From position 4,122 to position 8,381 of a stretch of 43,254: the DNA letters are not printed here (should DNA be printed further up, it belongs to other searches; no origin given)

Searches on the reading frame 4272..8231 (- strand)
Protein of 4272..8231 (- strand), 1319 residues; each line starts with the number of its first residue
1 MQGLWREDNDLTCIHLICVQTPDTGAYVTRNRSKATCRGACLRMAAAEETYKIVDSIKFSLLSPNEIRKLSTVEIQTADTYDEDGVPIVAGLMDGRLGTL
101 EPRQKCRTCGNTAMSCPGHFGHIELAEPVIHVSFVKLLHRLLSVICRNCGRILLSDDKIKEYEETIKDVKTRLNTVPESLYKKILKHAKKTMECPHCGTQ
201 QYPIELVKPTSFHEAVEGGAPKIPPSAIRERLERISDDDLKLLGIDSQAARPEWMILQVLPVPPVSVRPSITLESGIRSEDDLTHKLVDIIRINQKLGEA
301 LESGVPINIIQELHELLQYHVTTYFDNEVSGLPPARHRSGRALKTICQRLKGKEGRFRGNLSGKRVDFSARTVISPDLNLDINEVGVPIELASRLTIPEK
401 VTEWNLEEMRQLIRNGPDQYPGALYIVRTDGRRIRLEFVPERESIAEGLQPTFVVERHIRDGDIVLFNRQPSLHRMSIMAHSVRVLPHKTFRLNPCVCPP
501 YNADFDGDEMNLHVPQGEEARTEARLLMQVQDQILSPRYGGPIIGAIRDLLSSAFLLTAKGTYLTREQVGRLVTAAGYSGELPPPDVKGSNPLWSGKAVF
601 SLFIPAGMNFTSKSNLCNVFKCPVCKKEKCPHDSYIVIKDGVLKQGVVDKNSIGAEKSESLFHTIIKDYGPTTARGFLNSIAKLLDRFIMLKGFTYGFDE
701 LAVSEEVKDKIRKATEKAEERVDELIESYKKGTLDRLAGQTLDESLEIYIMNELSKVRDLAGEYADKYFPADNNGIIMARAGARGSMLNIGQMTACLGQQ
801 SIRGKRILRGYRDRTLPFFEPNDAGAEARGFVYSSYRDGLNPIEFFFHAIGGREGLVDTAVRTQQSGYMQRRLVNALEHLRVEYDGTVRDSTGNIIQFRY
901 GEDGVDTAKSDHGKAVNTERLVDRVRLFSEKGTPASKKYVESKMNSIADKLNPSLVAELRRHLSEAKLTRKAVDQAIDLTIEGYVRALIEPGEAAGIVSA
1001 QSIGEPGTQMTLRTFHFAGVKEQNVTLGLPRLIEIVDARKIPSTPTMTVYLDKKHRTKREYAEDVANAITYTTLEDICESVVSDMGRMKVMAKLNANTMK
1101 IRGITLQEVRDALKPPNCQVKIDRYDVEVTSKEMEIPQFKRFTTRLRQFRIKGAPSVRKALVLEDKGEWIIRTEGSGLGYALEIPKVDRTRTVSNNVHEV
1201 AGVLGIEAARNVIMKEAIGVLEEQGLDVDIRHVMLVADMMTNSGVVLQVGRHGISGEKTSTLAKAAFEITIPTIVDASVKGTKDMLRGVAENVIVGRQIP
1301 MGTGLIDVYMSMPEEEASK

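Call 83: search_protein_families(library=pfam, proteins=[window:4272-8231:-], max_evalue=0.1)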
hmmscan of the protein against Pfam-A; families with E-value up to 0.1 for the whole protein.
window:4272-8231:- (1319 aa): 6 families
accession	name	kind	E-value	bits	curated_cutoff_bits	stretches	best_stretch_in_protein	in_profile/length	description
PF04997.17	RNA_pol_Rpb1_1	-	2.5e-97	326.4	39.7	1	52-361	2-312/312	RNA polymerase Rpb1, domain 1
PF04998.22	RNA_pol_Rpb1_5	-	1.4e-84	284.1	28.5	1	839-1261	1-266/267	RNA polymerase Rpb1, domain 5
PF00623.25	RNA_pol_Rpb1_2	-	1.2e-71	240.8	25.3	1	363-530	1-166/166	RNA polymerase Rpb1, domain 2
PF04983.23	RNA_pol_Rpb1_3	-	1.5e-37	129.4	28.9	1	533-700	1-161/162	RNA polymerase Rpb1, domain 3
PF05000.22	RNA_pol_Rpb1_4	-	4.4e-30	104.2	24.8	1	726-832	1-107/107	RNA polymerase Rpb1, domain 4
PF02591.20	Zn_ribbon_9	-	0.00051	20.5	29.1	0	175-198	8-30/33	C4-type zinc ribbon domain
